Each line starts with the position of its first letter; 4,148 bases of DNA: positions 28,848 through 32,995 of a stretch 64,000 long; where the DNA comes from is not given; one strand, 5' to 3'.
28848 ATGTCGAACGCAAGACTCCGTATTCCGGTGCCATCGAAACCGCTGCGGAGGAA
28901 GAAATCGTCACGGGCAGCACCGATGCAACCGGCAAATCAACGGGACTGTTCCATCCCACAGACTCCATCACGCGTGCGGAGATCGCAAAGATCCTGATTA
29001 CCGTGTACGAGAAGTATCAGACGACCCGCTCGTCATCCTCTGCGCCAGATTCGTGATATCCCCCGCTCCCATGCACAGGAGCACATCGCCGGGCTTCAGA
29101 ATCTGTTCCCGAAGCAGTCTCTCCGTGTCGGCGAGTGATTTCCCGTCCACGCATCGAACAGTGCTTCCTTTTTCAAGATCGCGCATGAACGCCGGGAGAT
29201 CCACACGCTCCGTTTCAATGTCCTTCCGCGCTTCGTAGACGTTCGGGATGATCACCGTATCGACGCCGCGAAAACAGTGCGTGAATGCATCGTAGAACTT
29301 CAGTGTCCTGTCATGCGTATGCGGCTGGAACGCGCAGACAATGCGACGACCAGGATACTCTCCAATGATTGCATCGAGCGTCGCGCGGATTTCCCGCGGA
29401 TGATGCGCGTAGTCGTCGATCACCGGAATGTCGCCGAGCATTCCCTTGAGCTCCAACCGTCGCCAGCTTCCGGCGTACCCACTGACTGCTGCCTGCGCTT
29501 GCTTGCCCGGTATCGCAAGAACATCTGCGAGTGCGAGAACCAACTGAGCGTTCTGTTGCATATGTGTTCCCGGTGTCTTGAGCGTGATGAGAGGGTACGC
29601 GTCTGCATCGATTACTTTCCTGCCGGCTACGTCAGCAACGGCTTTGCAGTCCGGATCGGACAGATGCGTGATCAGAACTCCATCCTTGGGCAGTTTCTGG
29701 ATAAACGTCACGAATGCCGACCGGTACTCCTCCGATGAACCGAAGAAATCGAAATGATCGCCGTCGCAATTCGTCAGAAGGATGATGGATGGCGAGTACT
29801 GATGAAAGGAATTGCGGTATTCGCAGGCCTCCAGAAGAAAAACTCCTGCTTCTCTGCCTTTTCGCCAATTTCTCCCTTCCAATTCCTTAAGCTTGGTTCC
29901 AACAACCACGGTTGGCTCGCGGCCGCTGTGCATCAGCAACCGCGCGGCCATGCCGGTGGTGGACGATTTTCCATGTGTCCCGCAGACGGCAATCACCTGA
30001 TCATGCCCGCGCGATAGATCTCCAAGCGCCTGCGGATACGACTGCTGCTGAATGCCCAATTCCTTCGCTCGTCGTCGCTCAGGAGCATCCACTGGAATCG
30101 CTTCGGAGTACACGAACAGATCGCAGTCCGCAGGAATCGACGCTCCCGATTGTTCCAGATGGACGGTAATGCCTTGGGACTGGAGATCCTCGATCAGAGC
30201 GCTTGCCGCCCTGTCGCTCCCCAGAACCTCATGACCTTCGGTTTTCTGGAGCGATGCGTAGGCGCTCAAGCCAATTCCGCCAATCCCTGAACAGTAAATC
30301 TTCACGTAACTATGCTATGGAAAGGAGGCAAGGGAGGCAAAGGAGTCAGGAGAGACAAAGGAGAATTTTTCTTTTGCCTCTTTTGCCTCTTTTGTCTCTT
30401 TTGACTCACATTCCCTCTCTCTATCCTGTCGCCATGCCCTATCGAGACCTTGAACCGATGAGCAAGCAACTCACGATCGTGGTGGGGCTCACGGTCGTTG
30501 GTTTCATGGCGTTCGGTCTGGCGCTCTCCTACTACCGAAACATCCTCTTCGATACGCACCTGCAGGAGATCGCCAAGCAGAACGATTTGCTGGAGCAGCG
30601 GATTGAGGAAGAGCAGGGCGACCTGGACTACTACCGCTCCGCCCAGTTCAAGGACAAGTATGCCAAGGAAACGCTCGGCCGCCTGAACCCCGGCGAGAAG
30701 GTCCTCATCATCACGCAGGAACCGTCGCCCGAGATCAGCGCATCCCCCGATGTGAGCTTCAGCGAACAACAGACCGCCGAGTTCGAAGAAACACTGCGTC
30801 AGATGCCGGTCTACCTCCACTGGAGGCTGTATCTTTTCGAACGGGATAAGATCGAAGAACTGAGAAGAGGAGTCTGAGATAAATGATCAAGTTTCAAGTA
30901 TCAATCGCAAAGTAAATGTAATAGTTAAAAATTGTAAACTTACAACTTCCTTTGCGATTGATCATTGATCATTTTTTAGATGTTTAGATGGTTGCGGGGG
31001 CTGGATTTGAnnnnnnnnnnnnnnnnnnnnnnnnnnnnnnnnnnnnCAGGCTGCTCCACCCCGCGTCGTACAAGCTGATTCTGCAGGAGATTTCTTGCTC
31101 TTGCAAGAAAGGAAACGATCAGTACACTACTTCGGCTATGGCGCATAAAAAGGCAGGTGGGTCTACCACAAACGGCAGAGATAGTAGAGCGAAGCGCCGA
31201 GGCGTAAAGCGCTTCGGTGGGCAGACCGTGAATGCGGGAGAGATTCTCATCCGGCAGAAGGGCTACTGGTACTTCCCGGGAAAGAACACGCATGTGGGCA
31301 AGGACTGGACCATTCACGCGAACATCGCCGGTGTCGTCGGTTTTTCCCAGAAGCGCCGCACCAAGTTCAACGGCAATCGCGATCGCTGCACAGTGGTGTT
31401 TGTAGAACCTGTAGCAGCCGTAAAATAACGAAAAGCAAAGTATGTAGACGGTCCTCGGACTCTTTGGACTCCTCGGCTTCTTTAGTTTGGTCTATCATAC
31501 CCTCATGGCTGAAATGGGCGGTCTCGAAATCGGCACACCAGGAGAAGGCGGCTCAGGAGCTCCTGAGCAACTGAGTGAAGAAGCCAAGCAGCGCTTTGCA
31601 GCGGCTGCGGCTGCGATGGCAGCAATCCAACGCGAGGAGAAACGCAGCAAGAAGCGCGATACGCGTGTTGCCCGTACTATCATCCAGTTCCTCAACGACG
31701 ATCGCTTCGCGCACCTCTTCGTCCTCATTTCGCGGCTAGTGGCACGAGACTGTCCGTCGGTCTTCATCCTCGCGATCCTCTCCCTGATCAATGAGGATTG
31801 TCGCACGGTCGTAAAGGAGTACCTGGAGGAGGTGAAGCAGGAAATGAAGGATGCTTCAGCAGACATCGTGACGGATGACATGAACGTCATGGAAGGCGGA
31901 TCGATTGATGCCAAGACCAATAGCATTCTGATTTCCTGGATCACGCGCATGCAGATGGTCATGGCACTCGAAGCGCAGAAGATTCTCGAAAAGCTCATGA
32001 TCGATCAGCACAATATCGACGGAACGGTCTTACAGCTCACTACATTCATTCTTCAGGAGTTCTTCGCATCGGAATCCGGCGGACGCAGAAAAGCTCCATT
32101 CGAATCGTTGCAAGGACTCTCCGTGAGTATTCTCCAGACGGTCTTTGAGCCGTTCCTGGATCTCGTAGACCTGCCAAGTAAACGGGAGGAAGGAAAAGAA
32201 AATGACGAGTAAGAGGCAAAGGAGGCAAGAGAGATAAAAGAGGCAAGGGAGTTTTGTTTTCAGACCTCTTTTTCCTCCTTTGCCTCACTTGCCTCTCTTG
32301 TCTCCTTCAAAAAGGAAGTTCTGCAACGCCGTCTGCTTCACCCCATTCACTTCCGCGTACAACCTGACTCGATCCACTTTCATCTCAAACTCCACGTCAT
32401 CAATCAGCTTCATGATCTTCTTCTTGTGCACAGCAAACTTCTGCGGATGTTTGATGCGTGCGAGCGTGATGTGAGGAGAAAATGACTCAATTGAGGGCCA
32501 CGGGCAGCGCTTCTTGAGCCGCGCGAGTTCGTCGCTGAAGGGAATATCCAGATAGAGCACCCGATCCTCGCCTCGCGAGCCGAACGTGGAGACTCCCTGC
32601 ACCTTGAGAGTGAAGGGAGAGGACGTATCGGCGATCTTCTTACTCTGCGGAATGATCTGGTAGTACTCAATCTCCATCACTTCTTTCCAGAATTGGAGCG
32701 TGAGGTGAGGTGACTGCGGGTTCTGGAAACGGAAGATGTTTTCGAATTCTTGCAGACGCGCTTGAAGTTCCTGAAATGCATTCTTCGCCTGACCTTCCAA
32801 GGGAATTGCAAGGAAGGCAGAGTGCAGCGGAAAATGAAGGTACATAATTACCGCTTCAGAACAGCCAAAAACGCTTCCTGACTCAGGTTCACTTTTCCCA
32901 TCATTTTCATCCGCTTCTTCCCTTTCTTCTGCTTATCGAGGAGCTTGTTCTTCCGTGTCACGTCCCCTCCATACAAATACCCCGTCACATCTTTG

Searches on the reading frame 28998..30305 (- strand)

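Call 10: search_protein_families(library=pfam, proteins=[window:28998-30305:-])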
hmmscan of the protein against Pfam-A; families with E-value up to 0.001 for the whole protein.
window:28998-30305:- (435 aa): 3 families
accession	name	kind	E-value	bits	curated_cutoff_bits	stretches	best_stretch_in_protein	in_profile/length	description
PF01225.30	Mur_ligase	-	8.9e-16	58.5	21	1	3-100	2-93/95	Mur ligase family, catalytic domain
PF02875.26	Mur_ligase_C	-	5.9e-15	56.7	28.4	1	282-415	1-127/127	Mur ligase, glutamate ligase domain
PF08245.18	Mur_ligase_M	-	8e-13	49.2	24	1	107-232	1-143/200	Mur ligase middle domain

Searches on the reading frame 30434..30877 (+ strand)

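Call 62: search_protein_families(library=pfam, proteins=[window:30434-30877:+])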
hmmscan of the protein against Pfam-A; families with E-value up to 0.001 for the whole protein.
window:30434-30877:+ (147 aa): 1 family
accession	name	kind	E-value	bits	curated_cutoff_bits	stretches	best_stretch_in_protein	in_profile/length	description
PF04977.20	DivIC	-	0.00021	21.5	28.9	1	19-93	2-77/80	Septum formation initiator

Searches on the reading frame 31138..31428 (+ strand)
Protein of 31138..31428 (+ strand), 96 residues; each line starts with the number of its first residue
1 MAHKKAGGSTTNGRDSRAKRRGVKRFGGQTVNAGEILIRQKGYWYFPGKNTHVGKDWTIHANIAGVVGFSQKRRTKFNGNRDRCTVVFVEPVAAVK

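Call 10: search_protein_families(library=pfam, proteins=[window:31138-31428:+])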
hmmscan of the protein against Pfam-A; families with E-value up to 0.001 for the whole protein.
window:31138-31428:+ (96 aa): 1 family
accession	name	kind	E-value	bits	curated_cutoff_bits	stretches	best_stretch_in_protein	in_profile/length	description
PF01016.24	Ribosomal_L27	-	3.2e-30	104.4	20.5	1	2-76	1-75/79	Ribosomal L27 protein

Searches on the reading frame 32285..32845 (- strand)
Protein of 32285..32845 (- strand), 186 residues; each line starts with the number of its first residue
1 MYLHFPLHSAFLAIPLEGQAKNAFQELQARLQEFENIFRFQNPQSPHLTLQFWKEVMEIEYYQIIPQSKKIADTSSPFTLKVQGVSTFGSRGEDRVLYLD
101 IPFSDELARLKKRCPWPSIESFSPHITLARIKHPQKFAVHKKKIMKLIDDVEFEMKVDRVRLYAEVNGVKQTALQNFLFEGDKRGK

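Call 11: search_protein_families(library=pfam, proteins=[window:32285-32845:-])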
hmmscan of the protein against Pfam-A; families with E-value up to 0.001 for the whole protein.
window:32285-32845:- (186 aa): 3 families
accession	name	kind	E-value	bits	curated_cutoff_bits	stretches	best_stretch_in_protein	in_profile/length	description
PF02834.22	LigT_PEase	-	5.9e-21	74.9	23.3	2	15-98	2-87/87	LigT like Phosphoesterase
PF13563.12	2_5_RNA_ligase2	-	3.3e-11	43.9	27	1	42-164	22-147/152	2'-5' RNA ligase superfamily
PF10469.15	AKAP7_NLS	-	4e-06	27.3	24.4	1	11-114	4-122/208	AKAP7 2'5' RNA ligase-like domain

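Call 25: find_encoding_contigs(protein=window:32285-32845:-, flank=10000, max_places=8)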
Protein window:32285-32845:- (186 aa): 8 contigs read that carry it; 6 places shown.
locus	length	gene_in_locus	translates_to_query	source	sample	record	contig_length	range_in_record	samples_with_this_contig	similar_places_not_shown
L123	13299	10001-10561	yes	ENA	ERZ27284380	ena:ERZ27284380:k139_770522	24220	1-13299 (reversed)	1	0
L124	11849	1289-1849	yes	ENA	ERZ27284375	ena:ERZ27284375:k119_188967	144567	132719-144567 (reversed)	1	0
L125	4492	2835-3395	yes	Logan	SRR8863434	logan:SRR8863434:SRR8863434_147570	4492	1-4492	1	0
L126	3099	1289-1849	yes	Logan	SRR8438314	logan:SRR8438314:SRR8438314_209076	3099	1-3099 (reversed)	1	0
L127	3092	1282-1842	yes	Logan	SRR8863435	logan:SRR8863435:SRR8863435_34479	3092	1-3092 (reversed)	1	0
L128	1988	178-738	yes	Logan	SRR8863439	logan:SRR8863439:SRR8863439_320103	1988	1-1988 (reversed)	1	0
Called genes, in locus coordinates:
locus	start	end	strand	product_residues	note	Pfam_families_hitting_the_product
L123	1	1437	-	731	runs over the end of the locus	PF17764:PriA_3primeBD, PF04851:ResIII, PF00270:DEAD, PF00271:Helicase_C (faint)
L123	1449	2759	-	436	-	PF05496:RuvB_N, PF00158:Sigma54_activat (faint), PF13604:AAA_30, PF00004:AAA, PF07728:AAA_5, PF13173:AAA_14, PF16193:AAA_assoc_2, PF12002:MgsA_C, +5 more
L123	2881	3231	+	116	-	PF14325:DUF4383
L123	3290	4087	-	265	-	PF01887:SAM_HAT_N, PF20257:SAM_HAT_C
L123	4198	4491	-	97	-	-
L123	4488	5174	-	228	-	PF00657:Lipase_GDSL, PF13472:Lipase_GDSL_2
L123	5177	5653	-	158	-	PF04073:tRNA_edit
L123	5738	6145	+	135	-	PF00578:AhpC-TSA, PF08534:Redoxin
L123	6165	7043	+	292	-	PF01680:SOR_SNZ, PF03060:NMO (faint), PF05690:ThiG (weak)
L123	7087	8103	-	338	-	PF06172:Cupin_5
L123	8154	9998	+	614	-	PF00009:GTP_EFTU, PF01926:MMR_HSR1 (weak), PF03144:GTP_EFTU_D2, PF14492:EFG_III (weak), PF00679:EFG_C, PF06421:LepA_C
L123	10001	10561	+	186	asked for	PF10469:AKAP7_NLS (faint), PF02834:LigT_PEase, PF13563:2_5_RNA_ligase2, PF02834:LigT_PEase (weak)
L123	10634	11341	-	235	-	-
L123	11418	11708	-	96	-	PF01016:Ribosomal_L27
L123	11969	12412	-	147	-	-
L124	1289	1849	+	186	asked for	PF10469:AKAP7_NLS (faint), PF02834:LigT_PEase, PF13563:2_5_RNA_ligase2, PF02834:LigT_PEase (weak)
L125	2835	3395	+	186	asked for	PF10469:AKAP7_NLS (faint), PF02834:LigT_PEase, PF13563:2_5_RNA_ligase2, PF02834:LigT_PEase (weak)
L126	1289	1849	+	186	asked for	PF10469:AKAP7_NLS (faint), PF02834:LigT_PEase, PF13563:2_5_RNA_ligase2, PF02834:LigT_PEase (weak)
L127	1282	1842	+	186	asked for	PF10469:AKAP7_NLS (faint), PF02834:LigT_PEase, PF13563:2_5_RNA_ligase2, PF02834:LigT_PEase (weak)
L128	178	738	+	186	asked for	PF10469:AKAP7_NLS (faint), PF02834:LigT_PEase, PF13563:2_5_RNA_ligase2, PF02834:LigT_PEase (weak)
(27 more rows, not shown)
